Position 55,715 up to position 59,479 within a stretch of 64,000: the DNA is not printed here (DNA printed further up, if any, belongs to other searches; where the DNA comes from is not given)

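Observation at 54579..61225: Translationally coupled string: Mre11/SbcD-like nuclease, membrane-tethered Rad50-like ATPase, secreted beta-lactamase-fold hydrolase and SAM methyltransferase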

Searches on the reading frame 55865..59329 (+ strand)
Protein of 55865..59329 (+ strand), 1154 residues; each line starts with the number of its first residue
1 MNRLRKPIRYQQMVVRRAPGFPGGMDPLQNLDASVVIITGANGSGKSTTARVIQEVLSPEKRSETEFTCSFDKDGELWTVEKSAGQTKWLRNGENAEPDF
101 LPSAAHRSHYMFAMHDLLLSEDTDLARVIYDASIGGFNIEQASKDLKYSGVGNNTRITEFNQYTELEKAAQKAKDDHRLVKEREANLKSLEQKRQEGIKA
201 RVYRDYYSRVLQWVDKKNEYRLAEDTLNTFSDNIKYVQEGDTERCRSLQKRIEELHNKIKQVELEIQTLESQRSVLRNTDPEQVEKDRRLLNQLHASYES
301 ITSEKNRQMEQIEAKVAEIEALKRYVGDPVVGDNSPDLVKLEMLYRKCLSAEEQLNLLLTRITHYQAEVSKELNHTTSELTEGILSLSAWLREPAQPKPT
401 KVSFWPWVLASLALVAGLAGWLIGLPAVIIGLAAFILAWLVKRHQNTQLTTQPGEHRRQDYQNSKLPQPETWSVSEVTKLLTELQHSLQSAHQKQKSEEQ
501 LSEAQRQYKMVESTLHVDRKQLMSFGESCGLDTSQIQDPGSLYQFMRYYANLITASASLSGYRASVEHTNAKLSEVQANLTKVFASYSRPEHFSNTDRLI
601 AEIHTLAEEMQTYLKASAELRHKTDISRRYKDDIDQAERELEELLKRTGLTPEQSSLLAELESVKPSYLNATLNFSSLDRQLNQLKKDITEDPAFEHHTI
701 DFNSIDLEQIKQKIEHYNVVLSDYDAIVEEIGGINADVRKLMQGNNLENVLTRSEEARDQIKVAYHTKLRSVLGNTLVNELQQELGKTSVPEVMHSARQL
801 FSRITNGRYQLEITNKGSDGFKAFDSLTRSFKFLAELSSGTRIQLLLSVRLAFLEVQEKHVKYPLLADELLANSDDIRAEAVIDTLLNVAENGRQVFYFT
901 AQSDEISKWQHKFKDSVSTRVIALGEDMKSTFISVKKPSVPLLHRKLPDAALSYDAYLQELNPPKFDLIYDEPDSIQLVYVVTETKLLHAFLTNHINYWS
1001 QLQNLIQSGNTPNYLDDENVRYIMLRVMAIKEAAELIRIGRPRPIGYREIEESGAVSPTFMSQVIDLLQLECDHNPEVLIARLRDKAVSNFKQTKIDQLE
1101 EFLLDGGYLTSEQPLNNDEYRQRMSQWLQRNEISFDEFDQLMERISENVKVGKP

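Call 3: search_protein_families(library=pfam, proteins=[window:55865-59329:+], max_evalue=0.01)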
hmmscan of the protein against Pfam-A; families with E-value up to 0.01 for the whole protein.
window:55865-59329:+ (1154 aa): 7 families
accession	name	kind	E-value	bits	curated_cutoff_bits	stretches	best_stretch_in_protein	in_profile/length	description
PF02463.25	SMC_N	-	8.6e-06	25.8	40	0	30-58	21-49/220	RecF/RecN/SMC N terminal domain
PF13555.12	AAA_29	-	0.00071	19.7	27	1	35-62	24-51/61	P-loop containing region of AAA domain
PF13175.12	AAA_15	-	0.0012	19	32.1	1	30-320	20-257/374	AAA ATPase domain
PF00005.33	ABC_tran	-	0.0042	18.1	25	1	34-61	12-39/137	ABC transporter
PF16740.10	SKA2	-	0.0049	17.1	30.1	0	559-654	4-99/110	Spindle and kinetochore-associated protein 2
PF20720.3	nSTAND3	-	0.0056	16.8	27.2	0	34-53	18-37/155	Novel STAND NTPase 3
PF13514.12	AAA_27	-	0.0087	16.1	22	0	32-65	25-59/206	AAA domain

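Call 4: search_protein_families(library=padloc, proteins=[window:55865-59329:+], max_evalue=0.01)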
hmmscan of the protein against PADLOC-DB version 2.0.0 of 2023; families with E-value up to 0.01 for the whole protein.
window:55865-59329:+ (1154 aa): 5 families
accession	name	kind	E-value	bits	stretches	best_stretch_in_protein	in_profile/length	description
PDLC03859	LmuB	-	8.2e-12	43.1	2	469-917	240-592/611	-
PDLC04140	mad8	-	8e-06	23.6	1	34-217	28-188/314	mads_8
PDLC04135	mad3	-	1e-05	23.3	1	34-272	23-246/374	mads_3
PDLC02335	AbiLi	-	0.00023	18.3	0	35-55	78-98/326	AbiLi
PDLC01515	Csx3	-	0.0016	16.1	1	33-83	6-55/183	"CAS-I,CAS-III; associated"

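Call 5: search_protein_families(library=ncbifam, proteins=[window:55865-59329:+], max_evalue=0.01)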
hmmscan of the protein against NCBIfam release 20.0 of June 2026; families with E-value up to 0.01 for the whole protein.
window:55865-59329:+ (1154 aa): 11 families
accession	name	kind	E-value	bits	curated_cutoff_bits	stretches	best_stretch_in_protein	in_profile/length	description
NF045487.1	ASRP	equivalog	2.6e-05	23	300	1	233-382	353-489/593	archaea-specific SMC-related protein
TIGR04520.1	ECF_ATPase_1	equivalog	0.00013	21.5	315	1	35-85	30-80/269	energy-coupling factor transporter ATPase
NF040873.1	AztA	equivalog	0.00027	20.6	220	1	33-61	18-46/191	zinc ABC transporter ATP-binding protein AztA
NF005250.0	PRK06761.1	equivalog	0.0011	18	270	1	34-63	4-33/282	hypothetical protein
NF053840.1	MnTportMntADein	equivalog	0.0017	18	400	0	833-926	130-215/240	manganese ABC transporter ATP-binding protein MntA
TIGR01420.1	pilT_fam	subfamily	0.0017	17.7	319.1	0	25-50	114-139/343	PilT/PilU family type 4a pilus ATPase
NF041774.1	tung_ATPbind_TupC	equivalog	0.0039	16.2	400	1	34-62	27-55/319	tungstate ABC transporter ATP-binding protein TupC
NF010068.0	PRK13548.1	equivalog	0.0041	16.2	261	0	33-62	31-60/261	heme ABC transporter ATP-binding protein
NF045780.1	TrlF_fam_ATP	equivalog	0.0042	15.8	350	1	37-376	313-684/944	TrlF family AAA-like ATPase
NF010156.0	PRK13635.1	equivalog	0.0058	15.8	392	0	35-85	35-84/279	energy-coupling factor ABC transporter ATP-binding protein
NF003034.1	PRK03918.1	equivalog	0.0061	14.6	700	0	593-852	527-804/878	DNA double-strand break repair ATPase Rad50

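Call 11: find_homologous_proteins(query=window:55865-59329:+)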
Query window:55865-59329:+ (1154 aa): 12 proteins with E <= 0.001 among 8000 candidates.
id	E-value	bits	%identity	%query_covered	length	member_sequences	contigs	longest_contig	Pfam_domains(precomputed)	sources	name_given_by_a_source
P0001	0.0e+0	2565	100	100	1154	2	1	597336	PF02463.26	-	-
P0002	1.3e-215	737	36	99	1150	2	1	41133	-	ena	-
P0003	9.4e-135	469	29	99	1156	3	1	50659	PF13514.13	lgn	-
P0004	9.6e-130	453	29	97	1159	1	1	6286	-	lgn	-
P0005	1.0e-126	442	29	99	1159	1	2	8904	-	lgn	-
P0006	1.3e-123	432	27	99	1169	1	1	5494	PF13175.13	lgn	-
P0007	2.7e-82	295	26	99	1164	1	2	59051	PF13514.13,PF13476.13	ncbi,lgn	-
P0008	1.5e-79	286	25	97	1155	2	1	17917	PF00005.34,PF02463.26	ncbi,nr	ncbi:MAG: hypothetical protein K9N55_12290 [Phycisphaerae bacterium]|nr:hypothetical protein [Phycis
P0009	2.7e-75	272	24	99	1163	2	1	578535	-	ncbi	-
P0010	1.0e-6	45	36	10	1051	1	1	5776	PF13514.13,PF02463.26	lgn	-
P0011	1.9e-5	41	25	24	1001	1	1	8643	PF13514.13,PF13175.13,PF13476.13,PF02463.26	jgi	-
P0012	5.5e-5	39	23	29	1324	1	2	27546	PF13514.13,PF13476.13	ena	-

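Call 12: find_encoding_contigs(protein=P0002, flank=8000, max_places=2)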
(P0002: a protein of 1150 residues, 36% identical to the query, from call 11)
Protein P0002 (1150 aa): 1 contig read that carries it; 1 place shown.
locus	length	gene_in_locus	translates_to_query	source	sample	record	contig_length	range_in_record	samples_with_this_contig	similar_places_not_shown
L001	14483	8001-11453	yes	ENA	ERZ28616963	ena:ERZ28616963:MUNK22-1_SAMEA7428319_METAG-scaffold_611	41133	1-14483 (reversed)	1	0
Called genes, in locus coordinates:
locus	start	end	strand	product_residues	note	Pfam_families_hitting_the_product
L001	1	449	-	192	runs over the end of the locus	-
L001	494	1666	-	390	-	PF00375:SDF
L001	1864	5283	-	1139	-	PF07494:Reg_prop (faint), PF08450:SGL (faint), PF07495:Y_Y_Y, PF00512:HisKA (weak), PF02518:HATPase_c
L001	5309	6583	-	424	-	PF01244:Peptidase_M19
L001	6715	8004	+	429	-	PF00149:Metallophos, PF12850:Metallophos_2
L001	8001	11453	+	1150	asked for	-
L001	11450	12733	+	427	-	PF00144:Beta-lactamase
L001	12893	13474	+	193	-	PF02630:SCO1-SenC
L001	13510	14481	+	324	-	?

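Call 13: find_encoding_contigs(protein=P0003, flank=8000, max_places=2)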
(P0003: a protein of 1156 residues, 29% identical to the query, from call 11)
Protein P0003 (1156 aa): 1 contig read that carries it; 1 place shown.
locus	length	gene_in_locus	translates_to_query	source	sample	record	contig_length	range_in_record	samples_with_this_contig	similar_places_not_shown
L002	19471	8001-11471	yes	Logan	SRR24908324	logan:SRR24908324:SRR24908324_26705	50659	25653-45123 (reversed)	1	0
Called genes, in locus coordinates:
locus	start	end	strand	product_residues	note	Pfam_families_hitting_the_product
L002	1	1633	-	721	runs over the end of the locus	PF07494:Reg_prop (faint), PF07495:Y_Y_Y, PF00512:HisKA, PF02518:HATPase_c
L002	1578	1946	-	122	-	PF07494:Reg_prop (faint)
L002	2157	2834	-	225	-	PF07494:Reg_prop (faint)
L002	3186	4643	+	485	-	PF02696:SelO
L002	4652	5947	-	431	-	PF01244:Peptidase_M19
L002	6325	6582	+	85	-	-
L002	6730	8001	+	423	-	PF00149:Metallophos, PF12850:Metallophos_2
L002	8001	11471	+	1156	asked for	PF13514:AAA_27 (faint)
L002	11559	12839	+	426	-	PF00144:Beta-lactamase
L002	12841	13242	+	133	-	-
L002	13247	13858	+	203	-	PF13532:2OG-FeII_Oxy_2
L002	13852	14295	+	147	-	PF01641:SelR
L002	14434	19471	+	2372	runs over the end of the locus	PF13620:CarboxypepD_reg, PF13620:CarboxypepD_reg, PF13715:CarbopepD_reg_2, PF13620:CarboxypepD_reg, PF13715:CarbopepD_reg_2 (weak), PF13620:CarboxypepD_reg, PF17210:SdrD_B, PF13620:CarboxypepD_reg, +19 more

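Call 14: find_encoding_contigs(protein=P0007, flank=8000, max_places=2)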
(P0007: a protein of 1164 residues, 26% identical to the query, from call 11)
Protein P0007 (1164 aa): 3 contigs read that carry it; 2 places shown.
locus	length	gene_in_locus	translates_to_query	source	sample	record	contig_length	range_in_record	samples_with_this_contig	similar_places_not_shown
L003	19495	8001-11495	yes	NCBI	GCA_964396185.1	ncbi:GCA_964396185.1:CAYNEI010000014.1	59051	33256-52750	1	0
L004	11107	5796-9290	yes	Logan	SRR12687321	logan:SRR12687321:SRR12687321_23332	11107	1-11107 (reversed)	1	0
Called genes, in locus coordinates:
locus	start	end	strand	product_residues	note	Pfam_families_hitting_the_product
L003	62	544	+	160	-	PF00903:Glyoxalase, PF22677:Ble-like_N (faint), PF18029:Glyoxalase_6 (weak)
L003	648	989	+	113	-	PF01022:HTH_5, PF12840:HTH_20, PF12802:MarR_2 (faint)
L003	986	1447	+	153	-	PF08327:AHSA1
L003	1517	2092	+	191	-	-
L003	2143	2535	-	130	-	PF00903:Glyoxalase, PF18029:Glyoxalase_6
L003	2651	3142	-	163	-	PF08327:AHSA1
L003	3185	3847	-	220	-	PF01872:RibD_C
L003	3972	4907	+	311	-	PF06983:3-dmu-9_3-mt, PF00903:Glyoxalase (faint), PF06983:3-dmu-9_3-mt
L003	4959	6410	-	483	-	PF02012:BNR (faint), PF13088:BNR_2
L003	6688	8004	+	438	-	PF00149:Metallophos, PF12850:Metallophos_2 (weak)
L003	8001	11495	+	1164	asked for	PF13476:AAA_23 (weak), PF13514:AAA_27 (weak)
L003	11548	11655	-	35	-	-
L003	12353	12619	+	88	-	-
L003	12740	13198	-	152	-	-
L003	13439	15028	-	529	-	-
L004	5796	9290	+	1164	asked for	PF13476:AAA_23 (weak), PF13514:AAA_27 (weak)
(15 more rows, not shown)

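Call 15: find_encoding_contigs(protein=P0008, flank=8000, max_places=2)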
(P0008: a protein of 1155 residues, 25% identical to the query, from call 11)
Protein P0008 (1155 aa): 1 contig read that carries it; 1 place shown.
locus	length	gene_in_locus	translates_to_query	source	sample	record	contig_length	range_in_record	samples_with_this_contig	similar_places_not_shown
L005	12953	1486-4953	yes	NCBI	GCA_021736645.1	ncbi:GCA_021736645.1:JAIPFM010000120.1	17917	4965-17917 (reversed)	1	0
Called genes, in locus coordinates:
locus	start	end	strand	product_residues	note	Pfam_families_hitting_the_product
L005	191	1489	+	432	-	PF00149:Metallophos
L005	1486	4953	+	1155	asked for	PF00005:ABC_tran (faint), PF02463:SMC_N (faint)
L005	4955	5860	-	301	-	PF00294:PfkB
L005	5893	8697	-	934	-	PF21783:YNCE (faint), PF10282:Lactonase (faint), PF22494:choice_anch_I (faint), PF08450:SGL (faint), PF04185:Phosphoesterase (faint)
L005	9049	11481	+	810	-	PF03065:Glyco_hydro_57, PF12055:DUF3536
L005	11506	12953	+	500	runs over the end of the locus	PF02446:Glyco_hydro_77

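Call 16: find_encoding_contigs(protein=P0009, flank=8000, max_places=2)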
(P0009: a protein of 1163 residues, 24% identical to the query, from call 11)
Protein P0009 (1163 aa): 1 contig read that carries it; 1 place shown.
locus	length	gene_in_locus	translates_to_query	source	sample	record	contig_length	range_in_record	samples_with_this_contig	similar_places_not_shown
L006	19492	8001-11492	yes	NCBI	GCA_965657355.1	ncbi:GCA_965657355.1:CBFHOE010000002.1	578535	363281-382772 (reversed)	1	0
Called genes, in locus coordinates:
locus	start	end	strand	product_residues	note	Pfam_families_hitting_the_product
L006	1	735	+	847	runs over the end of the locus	PF07637:PSD5 (faint), PF07631:PSD4, PF07627:PSCyt3, PF07624:PSD2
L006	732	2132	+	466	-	PF07586:HXXSHH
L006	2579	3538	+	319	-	PF03372:Exo_endo_phos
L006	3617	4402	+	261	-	PF07963:N_methyl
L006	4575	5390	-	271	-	PF07963:N_methyl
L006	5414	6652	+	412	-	PF07787:TMEM43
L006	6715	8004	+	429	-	PF00149:Metallophos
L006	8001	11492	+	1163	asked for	-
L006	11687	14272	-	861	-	PF04295:GD_AH_second, PF20629:GD_AH_C, PF04295:GD_AH_second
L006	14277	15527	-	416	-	PF01938:TRAM (weak), PF05958:tRNA_U5-meth_tr, PF13847:Methyltransf_31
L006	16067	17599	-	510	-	PF02674:Colicin_V (weak)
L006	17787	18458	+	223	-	PF01351:RNase_HII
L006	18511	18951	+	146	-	PF02021:UPF0102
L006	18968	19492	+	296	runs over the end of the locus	PF01149:Fapy_DNA_glyco, PF06831:H2TH, PF06827:zf-FPG_IleRS (weak)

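Call 20: search_solved_structures(query=A1, max_evalue=1)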
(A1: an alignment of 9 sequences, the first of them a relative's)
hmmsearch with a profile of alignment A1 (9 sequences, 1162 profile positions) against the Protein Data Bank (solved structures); distinct sequences matched with E-value up to 1: 125 (the best 60 are shown).
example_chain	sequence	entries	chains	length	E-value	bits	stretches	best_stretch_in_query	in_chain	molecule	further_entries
3qku_A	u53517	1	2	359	1.5e-10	42.8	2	722-876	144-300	DNA double-strand break repair rad50 ATPase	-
3qkt_A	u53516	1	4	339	3.8e-10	41.5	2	782-876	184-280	DNA double-strand break repair rad50 ATPase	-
4nch_A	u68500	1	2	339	4e-09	38.1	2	18-51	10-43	DNA double-strand break repair Rad50 ATPase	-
4nck_A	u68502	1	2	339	1.3e-08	36.4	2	18-51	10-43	DNA double-strand break repair Rad50 ATPase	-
4nci_A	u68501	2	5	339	1.3e-08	36.4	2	18-51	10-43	DNA double-strand break repair Rad50 ATPase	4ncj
3zgx_A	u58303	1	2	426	9.7e-06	26.9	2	18-60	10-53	CHROMOSOME PARTITION PROTEIN SMC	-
5xg3_A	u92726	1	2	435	1.3e-05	26.5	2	18-60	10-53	Chromosome partition protein Smc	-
8dze_A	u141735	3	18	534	4.8e-05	24.6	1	25-65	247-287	BfpD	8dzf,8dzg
3qkr_B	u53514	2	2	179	5.8e-05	24.3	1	762-885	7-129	DNA double-strand break repair rad50 ATPase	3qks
6c2u_A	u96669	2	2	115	6.4e-05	24.2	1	30-68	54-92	phosphate-loop protein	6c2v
1ii8_B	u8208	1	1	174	0.0001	23.5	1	783-885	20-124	Rad50 ABC-ATPase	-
3qkr_A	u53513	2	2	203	0.0002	22.5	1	18-51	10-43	DNA double-strand break repair rad50 ATPase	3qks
1e69_A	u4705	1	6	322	0.00024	22.3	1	16-69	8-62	CHROMOSOME SEGREGATION SMC PROTEIN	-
1ii8_A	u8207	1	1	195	0.00031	21.9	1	18-51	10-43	Rad50 ABC-ATPase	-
1f2t_B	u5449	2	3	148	0.00073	20.7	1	791-887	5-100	RAD50 ABC-ATPASE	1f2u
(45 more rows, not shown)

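Call 24: search_protein_families(library=pfam, alignment_id=A1, max_evalue=0.01)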
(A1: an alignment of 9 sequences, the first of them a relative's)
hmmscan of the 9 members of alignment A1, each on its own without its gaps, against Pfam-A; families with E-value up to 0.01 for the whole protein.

A. member 1, P0001 (1154 aa): 7 families
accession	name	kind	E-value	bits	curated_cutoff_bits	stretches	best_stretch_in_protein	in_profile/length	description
PF02463.25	SMC_N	-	8.6e-06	25.8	40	0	30-58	21-49/220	RecF/RecN/SMC N terminal domain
PF13555.12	AAA_29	-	0.00071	19.7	27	1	35-62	24-51/61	P-loop containing region of AAA domain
PF13175.12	AAA_15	-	0.0012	19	32.1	1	30-320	20-257/374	AAA ATPase domain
PF00005.33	ABC_tran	-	0.0042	18.1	25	1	34-61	12-39/137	ABC transporter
PF16740.10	SKA2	-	0.0049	17.1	30.1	0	559-654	4-99/110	Spindle and kinetochore-associated protein 2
PF20720.3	nSTAND3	-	0.0056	16.8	27.2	0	34-53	18-37/155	Novel STAND NTPase 3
PF13514.12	AAA_27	-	0.0087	16.1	22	0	32-65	25-59/206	AAA domain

B. families by the number of members that match (of 9 scanned): 13 families
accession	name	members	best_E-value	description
PF13514.12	AAA_27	7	5e-06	AAA domain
PF13555.12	AAA_29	5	0.00071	P-loop containing region of AAA domain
PF02463.25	SMC_N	4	5.6e-07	RecF/RecN/SMC N terminal domain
PF13175.12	AAA_15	4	1.9e-06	AAA ATPase domain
PF00005.33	ABC_tran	3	8.3e-06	ABC transporter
PF13476.12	AAA_23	2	1e-06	AAA domain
PF20720.3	nSTAND3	2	0.0056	Novel STAND NTPase 3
PF13304.12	AAA_21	1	0.00089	AAA domain, putative AbiEii toxin, Type IV TA system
PF13166.12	AAA_13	1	0.0044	AAA domain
PF16740.10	SKA2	1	0.0049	Spindle and kinetochore-associated protein 2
PF12650.12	DUF3784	1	0.005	Domain of unknown function (DUF3784)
PF13401.12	AAA_22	1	0.0089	AAA domain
PF09818.15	ABC_ATPase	1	0.0097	P-loop domain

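Call 25: find_related_loci(query=A1, collection=genome_contigs, flank=8000)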
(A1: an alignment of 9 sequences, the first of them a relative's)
Query A1 (1154 aa) in genome_contigs; peptide patterns used: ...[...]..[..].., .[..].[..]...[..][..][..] (x = any residue, [..] = any of these).
600 stretches matched a pattern (row limit reached: there are more); 6 encode a relative of the query (tblastn E <= 1e-3); 6 distinct loci.
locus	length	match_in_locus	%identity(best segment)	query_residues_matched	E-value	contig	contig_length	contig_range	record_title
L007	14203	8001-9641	30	603-1145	2e-64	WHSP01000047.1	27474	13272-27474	MAG: Gemmatimonas sp. isolate Dino_bin9 NODE_47_length_27474_cov_7.746526, whole genome shotgun sequence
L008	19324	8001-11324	24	3-1109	3e-55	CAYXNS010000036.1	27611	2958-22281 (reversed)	MAG TPA_asm: uncultured Gammaproteobacteria bacterium isolate SRP308112_co1_437 genome assembly, contig: NODE_2360_lengt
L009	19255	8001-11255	24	8-1092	6e-52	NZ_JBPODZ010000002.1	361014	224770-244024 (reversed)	Arhodomonas sp. SL1 SL1_contig_2, whole genome shotgun sequence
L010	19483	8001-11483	27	5-1146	2e-122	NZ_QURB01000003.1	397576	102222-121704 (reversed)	Brumimicrobium aurantiacum strain N62 contig3, whole genome shotgun sequence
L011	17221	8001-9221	27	725-1121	2e-34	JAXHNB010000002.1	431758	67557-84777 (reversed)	MAG: Trueperaceae bacterium isolate Salar_de_Ascotan_soil_MAG_ASO73 contig_1159_polypolish, whole genome shotgun sequenc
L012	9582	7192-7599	34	5-139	4e-18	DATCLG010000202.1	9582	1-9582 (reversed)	MAG TPA_asm: Longimicrobiales bacterium isolate SMAG_U7116 k141_327261, whole genome shotgun sequence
